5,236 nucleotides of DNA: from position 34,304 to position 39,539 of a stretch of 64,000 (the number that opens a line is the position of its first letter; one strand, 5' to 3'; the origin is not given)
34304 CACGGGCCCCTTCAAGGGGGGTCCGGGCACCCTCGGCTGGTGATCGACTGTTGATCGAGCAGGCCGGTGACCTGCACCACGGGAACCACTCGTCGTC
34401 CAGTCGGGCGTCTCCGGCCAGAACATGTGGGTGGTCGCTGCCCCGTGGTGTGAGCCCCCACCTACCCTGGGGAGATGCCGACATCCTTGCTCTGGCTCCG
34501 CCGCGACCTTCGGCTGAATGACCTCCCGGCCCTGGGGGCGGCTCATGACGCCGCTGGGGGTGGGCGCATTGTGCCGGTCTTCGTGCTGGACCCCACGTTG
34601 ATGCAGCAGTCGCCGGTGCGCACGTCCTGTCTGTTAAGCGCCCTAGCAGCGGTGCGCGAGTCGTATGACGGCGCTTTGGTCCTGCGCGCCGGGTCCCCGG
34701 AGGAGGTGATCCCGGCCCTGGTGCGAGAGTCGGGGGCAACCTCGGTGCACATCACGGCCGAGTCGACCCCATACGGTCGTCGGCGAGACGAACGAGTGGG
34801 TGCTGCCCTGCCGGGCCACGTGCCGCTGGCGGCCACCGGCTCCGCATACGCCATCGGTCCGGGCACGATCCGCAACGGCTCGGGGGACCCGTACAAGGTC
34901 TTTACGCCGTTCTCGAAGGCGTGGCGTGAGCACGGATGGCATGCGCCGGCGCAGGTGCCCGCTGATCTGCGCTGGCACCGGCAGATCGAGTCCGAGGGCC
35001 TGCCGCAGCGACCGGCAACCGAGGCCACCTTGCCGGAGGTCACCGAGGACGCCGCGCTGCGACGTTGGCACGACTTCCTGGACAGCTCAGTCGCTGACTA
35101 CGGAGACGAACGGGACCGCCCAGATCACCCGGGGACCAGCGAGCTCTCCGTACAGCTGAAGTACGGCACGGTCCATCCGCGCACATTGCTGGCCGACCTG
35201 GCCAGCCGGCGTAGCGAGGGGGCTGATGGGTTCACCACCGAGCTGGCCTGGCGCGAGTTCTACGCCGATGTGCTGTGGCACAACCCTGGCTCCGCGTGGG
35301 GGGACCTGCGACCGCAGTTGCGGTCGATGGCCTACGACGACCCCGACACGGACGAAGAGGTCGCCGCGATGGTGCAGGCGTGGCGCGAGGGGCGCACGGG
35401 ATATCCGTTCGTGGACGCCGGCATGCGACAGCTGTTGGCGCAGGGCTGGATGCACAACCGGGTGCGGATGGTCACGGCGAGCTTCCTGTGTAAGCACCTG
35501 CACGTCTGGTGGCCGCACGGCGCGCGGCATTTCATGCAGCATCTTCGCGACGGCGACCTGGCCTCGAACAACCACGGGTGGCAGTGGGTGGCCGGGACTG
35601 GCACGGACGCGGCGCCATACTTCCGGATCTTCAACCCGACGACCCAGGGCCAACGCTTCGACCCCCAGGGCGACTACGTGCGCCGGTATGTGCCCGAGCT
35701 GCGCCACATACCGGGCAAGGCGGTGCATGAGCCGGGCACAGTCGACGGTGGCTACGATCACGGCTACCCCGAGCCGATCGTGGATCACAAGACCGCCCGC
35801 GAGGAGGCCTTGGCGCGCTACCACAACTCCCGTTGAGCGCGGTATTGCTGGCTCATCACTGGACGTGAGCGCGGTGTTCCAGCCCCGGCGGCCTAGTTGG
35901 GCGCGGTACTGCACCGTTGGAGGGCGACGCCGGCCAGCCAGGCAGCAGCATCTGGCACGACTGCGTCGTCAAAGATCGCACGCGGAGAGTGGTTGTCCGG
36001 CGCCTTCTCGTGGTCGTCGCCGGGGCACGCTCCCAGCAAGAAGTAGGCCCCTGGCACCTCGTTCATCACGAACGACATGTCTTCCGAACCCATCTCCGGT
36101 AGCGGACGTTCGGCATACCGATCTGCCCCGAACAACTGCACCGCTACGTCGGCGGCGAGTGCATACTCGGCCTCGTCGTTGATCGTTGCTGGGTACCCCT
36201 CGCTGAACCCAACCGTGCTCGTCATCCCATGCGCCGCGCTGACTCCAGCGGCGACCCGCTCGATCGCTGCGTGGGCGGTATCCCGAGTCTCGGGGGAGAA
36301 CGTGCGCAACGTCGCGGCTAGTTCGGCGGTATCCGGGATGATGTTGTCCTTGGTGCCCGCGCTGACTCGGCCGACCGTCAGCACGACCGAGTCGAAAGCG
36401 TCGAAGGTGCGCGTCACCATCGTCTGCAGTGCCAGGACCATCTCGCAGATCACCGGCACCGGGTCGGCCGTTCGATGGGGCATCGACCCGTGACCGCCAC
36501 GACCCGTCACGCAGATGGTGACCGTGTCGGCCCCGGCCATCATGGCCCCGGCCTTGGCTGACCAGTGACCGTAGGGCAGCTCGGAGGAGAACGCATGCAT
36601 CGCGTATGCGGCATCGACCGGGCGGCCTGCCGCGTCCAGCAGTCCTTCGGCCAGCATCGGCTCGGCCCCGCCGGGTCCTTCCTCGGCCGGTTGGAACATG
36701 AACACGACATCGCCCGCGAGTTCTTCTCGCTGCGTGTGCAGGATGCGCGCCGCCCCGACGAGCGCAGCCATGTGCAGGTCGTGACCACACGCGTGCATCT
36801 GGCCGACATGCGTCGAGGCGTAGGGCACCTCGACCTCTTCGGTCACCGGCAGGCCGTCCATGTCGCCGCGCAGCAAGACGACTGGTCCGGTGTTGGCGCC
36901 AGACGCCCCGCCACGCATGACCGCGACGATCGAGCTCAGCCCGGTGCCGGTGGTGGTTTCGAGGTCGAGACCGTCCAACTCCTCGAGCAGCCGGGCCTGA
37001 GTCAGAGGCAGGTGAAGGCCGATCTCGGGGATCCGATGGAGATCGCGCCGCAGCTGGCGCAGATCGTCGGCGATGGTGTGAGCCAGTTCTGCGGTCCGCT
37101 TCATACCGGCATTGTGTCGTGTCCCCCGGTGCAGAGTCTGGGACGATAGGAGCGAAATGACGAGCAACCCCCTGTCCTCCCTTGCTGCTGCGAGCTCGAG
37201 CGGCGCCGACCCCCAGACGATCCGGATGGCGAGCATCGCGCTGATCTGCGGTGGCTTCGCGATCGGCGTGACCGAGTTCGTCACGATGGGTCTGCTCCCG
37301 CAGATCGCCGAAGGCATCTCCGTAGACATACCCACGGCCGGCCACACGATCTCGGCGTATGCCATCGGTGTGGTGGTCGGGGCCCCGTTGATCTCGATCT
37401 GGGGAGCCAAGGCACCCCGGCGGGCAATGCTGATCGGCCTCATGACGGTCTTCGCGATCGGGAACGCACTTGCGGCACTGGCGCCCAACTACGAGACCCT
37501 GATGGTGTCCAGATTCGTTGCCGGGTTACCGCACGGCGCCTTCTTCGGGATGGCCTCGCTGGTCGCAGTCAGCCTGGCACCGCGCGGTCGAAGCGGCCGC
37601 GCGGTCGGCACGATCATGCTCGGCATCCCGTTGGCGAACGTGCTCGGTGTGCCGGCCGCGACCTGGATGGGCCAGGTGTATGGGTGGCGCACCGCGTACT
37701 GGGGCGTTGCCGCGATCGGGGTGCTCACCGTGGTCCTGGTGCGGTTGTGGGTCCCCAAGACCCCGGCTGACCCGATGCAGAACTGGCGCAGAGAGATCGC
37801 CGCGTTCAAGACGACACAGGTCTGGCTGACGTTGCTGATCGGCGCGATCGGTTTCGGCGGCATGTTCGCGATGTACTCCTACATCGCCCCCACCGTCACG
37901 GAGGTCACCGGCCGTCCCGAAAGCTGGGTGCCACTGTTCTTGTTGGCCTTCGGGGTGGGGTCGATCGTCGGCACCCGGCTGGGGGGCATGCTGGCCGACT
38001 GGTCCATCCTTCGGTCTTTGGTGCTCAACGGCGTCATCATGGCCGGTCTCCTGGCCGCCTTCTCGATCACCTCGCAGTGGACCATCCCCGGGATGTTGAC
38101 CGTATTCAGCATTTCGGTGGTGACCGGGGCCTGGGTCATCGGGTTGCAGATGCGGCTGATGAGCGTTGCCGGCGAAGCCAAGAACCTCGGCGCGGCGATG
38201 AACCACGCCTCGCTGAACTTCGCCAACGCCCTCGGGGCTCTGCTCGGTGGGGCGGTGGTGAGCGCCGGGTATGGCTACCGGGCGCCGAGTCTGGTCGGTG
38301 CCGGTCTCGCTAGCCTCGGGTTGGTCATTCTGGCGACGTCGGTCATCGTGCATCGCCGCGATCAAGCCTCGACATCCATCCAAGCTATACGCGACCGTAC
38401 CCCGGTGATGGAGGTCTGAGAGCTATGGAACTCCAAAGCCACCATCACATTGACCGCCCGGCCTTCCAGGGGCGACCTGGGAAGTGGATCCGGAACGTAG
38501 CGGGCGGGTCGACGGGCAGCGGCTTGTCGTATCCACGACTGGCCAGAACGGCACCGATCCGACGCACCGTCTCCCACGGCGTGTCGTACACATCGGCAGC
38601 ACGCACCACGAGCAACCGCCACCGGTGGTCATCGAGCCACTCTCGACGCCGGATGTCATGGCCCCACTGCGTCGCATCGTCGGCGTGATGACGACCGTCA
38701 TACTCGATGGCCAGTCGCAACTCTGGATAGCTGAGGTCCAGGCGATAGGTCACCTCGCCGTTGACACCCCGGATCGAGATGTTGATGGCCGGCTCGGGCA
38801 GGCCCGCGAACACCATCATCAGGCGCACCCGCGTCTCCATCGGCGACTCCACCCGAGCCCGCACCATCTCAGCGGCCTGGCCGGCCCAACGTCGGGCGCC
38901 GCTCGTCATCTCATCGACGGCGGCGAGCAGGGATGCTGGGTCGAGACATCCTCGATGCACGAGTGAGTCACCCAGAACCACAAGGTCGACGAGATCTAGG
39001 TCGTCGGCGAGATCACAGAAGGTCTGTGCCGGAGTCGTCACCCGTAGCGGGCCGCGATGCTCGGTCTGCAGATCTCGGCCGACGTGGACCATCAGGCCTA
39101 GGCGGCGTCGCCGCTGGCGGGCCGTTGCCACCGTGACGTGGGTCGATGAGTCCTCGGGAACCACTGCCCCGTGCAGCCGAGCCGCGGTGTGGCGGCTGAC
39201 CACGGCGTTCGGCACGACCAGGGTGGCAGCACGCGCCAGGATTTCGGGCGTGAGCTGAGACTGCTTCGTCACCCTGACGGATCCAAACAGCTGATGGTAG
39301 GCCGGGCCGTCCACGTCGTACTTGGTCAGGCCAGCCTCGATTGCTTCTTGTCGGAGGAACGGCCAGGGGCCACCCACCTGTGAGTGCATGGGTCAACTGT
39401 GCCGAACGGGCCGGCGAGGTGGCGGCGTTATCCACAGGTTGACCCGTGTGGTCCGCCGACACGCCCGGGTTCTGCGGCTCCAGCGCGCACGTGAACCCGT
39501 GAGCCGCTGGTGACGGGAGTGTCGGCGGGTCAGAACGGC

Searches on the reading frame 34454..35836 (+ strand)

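Call 63: search_protein_families(library=pfam, proteins=[window:34454-35836:+], max_evalue=0.00001)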
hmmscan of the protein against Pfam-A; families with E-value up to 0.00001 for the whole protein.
window:34454-35836:+ (460 aa): 2 families
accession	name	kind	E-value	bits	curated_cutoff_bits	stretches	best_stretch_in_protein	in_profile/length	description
PF03441.19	FAD_binding_7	-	6.3e-81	271.1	27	1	260-457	1-202/203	FAD binding domain of DNA photolyase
PF00875.24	DNA_photolyase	-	2.1e-36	125.8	26.6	1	11-165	1-160/164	DNA photolyase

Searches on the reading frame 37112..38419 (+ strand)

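Call 6: search_protein_families(library=pfam, proteins=[window:37112-38419:+])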
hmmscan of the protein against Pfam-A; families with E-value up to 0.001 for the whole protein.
window:37112-38419:+ (435 aa): 3 families
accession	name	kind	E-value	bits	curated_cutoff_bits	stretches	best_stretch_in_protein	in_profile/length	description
PF07690.21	MFS_1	-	1.4e-38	133.2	33.4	1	44-357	1-326/347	Major Facilitator Superfamily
PF00083.30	Sugar_tr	-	2e-10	40.6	22.3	1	76-219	48-196/452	Sugar (and other) transporter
PF06779.20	MFS_4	-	3.5e-05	23.7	26.3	1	50-406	4-362/364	Uncharacterised MFS-type transporter YbfB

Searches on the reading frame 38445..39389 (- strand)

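Call 6: search_protein_families(library=pfam, proteins=[window:38445-39389:-])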
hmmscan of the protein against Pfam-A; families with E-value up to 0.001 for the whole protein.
window:38445-39389:- (314 aa): 1 family
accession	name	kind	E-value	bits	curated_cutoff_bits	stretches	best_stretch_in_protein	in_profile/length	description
PF18741.7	MTES_1575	-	8.3e-07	29.4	38.2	1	215-279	25-93/96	REase_MTES_1575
